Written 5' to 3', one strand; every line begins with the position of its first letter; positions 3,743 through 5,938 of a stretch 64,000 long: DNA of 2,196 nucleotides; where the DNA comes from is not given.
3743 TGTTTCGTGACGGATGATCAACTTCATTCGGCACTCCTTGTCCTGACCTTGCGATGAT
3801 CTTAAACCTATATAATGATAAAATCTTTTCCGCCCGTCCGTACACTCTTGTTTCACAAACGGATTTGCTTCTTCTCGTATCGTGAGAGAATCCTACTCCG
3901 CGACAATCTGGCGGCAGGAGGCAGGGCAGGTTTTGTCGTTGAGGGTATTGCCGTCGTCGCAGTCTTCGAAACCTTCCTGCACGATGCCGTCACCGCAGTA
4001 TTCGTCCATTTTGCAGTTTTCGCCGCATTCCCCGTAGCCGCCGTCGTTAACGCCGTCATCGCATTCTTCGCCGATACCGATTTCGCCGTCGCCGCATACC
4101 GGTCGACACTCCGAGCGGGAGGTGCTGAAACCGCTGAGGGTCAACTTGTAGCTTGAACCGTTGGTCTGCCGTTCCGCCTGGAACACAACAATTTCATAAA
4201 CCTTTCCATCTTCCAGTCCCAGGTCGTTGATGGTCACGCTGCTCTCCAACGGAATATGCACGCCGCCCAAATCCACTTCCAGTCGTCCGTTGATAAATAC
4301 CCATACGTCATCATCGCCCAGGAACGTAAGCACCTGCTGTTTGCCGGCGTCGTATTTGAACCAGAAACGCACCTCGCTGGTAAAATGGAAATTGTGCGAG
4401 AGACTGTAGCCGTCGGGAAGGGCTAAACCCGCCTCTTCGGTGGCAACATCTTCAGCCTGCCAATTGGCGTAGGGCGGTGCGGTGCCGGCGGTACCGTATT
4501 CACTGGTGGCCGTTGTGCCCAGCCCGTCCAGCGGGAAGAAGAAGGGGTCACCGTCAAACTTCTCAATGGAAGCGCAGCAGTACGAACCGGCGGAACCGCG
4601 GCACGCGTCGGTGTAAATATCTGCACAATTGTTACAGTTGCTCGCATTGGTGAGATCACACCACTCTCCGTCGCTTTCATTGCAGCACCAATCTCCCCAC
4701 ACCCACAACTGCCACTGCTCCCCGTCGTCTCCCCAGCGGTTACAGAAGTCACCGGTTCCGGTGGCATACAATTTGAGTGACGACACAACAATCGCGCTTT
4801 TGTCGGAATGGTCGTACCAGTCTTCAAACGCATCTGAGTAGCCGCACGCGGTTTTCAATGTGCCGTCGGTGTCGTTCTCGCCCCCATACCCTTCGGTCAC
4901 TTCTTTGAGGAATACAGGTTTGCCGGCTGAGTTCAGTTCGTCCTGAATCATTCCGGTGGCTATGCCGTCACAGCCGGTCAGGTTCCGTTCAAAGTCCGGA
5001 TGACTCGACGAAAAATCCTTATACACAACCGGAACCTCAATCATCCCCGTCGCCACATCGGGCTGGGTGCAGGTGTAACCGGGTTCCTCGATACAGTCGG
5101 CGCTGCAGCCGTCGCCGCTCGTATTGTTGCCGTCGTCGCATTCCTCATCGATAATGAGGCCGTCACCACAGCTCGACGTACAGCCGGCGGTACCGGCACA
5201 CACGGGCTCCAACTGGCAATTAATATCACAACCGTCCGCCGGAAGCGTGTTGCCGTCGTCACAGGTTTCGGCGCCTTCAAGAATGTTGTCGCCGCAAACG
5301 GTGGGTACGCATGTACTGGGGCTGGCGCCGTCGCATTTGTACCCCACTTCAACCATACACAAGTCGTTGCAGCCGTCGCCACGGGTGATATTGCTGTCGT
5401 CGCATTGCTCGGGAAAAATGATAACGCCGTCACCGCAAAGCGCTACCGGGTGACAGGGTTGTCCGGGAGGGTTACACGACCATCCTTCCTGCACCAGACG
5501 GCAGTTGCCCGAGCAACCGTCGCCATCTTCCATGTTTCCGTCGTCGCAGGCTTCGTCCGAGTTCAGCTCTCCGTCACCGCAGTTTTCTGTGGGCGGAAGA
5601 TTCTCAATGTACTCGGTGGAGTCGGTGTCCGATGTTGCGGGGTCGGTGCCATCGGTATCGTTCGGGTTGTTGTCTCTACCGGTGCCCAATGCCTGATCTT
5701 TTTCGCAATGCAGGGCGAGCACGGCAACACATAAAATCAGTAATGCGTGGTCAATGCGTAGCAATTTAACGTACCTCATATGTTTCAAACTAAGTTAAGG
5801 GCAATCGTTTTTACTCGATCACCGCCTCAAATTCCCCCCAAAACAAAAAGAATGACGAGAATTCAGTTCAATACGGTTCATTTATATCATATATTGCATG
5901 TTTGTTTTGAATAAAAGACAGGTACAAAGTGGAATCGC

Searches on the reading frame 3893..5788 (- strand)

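Call 34: search_protein_families(library=pfam, proteins=[window:3893-5788:-], max_evalue=0.00001)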
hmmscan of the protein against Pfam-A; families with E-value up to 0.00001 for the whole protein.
window:3893-5788:- (631 aa): 1 family
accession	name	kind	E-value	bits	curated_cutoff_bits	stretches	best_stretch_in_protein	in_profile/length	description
PF13948.11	DUF4215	-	9.4e-33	112.7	27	3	100-144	5-46/47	Domain of unknown function (DUF4215)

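Call 77: search_protein_families(library=ncbifam, proteins=[window:3893-5788:-], max_evalue=0.001)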
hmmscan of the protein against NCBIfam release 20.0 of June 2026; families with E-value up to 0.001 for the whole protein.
window:3893-5788:- (631 aa): 2 families
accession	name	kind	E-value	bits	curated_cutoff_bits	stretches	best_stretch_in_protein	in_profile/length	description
TIGR02232.1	myxo_disulf_rpt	repeat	3.7e-48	161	20.8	5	117-152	3-38/38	cysteine-rich acidic repeat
TIGR02148.1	Fibro_Slime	domain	2.3e-24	85.7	45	1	465-549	2-84/90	fibro-slime domain-containing protein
